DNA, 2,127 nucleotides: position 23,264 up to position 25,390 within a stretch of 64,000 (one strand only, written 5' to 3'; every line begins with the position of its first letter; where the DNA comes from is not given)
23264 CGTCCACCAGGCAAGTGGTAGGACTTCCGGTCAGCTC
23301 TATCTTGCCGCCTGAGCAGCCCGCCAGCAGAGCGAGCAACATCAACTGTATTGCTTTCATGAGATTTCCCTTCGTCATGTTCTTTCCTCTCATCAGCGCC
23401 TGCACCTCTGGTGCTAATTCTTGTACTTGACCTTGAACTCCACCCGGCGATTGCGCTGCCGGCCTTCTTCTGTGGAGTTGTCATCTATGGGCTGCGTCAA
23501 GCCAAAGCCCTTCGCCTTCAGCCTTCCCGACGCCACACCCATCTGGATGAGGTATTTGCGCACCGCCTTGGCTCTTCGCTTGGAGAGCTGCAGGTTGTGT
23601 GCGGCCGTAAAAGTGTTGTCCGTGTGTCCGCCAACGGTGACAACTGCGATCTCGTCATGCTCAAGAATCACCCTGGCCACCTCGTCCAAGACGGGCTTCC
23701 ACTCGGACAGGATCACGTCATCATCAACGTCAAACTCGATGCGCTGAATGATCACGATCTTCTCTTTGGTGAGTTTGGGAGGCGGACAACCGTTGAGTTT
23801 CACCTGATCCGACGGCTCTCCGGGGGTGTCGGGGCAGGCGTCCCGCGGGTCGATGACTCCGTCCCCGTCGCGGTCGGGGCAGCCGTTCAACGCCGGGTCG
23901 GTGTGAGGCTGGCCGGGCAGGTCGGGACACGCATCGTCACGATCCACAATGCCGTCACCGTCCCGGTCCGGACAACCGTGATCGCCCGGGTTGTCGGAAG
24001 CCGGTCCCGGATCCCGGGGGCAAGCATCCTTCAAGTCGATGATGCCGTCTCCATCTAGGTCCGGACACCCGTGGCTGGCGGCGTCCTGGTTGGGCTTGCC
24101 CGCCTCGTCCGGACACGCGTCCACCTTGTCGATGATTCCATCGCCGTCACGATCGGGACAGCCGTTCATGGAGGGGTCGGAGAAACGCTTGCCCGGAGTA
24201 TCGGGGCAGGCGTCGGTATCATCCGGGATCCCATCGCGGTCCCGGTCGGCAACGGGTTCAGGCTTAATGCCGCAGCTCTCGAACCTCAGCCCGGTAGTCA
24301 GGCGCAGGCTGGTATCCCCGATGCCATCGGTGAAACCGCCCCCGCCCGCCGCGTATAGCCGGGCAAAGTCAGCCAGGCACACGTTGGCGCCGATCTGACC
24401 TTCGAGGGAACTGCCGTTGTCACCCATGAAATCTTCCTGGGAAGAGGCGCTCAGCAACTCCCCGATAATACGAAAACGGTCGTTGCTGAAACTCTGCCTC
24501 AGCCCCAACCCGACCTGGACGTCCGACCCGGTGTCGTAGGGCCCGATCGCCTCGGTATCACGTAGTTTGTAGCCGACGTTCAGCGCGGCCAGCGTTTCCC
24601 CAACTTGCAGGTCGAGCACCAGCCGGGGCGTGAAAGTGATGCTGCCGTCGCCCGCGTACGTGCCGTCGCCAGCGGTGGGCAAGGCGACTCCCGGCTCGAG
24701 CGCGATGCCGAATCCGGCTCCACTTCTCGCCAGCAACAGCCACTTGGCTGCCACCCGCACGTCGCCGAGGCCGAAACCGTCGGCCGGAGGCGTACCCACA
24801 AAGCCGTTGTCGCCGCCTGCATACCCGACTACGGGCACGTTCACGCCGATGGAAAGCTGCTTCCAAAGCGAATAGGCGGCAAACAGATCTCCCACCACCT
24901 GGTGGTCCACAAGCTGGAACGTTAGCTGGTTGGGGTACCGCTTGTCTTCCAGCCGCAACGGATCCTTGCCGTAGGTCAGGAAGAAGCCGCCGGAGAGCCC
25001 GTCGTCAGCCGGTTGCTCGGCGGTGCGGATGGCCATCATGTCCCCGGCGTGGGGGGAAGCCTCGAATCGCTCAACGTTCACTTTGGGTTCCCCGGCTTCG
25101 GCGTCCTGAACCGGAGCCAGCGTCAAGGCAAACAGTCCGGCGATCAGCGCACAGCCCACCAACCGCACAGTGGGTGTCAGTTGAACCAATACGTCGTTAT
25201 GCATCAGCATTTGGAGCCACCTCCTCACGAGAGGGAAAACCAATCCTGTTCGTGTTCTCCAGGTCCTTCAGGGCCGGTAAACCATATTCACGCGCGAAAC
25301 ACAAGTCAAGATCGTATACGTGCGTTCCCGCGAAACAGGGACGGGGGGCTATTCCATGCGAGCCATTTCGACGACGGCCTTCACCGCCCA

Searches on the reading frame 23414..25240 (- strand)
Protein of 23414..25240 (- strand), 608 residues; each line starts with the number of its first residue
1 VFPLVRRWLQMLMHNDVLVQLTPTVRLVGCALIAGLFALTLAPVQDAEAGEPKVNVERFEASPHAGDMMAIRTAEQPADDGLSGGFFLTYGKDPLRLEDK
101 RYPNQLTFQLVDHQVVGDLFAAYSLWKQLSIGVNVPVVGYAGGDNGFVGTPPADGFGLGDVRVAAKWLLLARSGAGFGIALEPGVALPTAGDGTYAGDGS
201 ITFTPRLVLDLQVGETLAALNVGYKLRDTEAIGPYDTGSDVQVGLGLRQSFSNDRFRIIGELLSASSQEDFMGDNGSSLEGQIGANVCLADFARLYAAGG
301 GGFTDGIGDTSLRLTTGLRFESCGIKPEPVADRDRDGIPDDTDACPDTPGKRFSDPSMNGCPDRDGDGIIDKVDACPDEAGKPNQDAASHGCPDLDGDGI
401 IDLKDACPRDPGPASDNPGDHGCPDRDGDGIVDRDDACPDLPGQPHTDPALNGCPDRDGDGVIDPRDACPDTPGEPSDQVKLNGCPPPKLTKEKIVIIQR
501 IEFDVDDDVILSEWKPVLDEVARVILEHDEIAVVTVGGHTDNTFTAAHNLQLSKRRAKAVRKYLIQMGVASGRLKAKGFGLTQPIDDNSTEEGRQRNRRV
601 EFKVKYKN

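Call 32: search_protein_families(library=pfam, proteins=[window:23414-25240:-], max_evalue=0.00001)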
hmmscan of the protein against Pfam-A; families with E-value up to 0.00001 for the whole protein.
window:23414-25240:- (608 aa): 3 families
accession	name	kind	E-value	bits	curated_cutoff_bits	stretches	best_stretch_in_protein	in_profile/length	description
PF00691.25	OmpA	-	1e-20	74.3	27.2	1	503-598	2-98/98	OmpA family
PF02412.23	TSP_3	-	2e-07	31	25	0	394-413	15-34/36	Thrombospondin type 3 repeat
PF13557.12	Phenol_MetA_deg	-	2.9e-06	28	22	1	128-271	39-190/242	Putative MetA-pathway of phenol degradation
